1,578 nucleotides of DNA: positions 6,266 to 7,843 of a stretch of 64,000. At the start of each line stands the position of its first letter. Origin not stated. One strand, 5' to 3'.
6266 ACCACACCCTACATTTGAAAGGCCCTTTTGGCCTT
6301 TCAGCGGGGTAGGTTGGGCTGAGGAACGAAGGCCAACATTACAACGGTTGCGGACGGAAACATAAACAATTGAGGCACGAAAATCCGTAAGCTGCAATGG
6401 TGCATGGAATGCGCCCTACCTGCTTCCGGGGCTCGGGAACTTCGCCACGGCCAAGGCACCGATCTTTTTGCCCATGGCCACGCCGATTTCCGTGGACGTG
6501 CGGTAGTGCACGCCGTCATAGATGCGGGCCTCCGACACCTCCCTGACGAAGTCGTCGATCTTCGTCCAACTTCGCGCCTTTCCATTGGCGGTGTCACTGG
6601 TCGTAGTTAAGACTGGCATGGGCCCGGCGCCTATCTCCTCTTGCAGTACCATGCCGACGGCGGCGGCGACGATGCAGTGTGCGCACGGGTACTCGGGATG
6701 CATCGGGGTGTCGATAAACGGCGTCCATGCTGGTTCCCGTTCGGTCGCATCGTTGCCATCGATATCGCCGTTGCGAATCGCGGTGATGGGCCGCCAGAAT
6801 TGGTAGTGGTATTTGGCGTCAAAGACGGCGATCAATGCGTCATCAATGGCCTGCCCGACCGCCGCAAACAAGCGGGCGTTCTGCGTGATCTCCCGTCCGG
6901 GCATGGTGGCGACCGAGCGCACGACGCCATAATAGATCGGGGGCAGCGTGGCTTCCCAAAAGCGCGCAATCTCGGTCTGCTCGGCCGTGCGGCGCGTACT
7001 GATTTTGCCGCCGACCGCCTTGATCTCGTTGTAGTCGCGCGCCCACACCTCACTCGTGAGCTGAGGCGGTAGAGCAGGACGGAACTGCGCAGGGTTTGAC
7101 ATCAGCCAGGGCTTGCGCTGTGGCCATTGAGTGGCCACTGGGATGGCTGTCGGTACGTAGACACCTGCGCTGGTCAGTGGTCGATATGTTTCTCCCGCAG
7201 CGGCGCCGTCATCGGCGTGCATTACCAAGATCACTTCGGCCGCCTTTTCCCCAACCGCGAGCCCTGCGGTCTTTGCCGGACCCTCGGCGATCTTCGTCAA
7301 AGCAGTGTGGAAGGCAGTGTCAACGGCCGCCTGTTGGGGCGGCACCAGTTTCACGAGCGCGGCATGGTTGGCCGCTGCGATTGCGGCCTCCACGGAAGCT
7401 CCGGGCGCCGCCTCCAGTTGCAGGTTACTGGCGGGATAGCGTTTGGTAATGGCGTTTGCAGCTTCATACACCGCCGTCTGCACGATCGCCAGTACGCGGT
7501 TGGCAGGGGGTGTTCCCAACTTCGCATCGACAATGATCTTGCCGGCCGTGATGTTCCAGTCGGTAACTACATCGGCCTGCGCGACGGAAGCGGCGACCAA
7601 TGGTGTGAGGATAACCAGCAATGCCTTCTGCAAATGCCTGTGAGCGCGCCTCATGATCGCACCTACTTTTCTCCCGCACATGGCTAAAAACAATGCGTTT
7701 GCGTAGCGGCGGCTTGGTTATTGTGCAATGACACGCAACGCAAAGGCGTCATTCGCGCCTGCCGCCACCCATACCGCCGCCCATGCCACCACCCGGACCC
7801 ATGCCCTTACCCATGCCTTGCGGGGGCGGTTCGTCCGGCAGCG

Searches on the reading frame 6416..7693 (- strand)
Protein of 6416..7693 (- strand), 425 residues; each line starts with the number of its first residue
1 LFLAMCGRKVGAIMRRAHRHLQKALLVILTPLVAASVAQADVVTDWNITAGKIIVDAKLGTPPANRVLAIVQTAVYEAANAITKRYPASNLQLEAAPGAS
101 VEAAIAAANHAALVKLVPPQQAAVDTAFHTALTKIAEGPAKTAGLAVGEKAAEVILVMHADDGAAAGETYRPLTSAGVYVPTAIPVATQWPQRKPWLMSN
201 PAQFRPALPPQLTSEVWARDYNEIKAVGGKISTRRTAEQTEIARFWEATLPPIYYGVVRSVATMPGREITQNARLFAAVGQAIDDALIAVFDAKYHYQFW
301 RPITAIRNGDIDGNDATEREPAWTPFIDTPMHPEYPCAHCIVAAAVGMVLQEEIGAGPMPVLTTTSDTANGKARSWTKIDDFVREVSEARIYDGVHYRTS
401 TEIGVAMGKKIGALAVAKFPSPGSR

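Call 76: search_protein_families(library=pfam, proteins=[window:6416-7693:-], max_evalue=0.001)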
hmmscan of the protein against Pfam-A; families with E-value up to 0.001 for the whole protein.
window:6416-7693:- (425 aa): 2 families
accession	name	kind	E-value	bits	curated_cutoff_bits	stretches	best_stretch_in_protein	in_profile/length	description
PF22778.2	VCPO_2nd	-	1.1e-05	26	27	1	276-416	3-164/177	VCPO second helical-bundle domain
PF01569.27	PAP2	-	1.5e-05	25.2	27.2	1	288-416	14-122/130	PAP2 superfamily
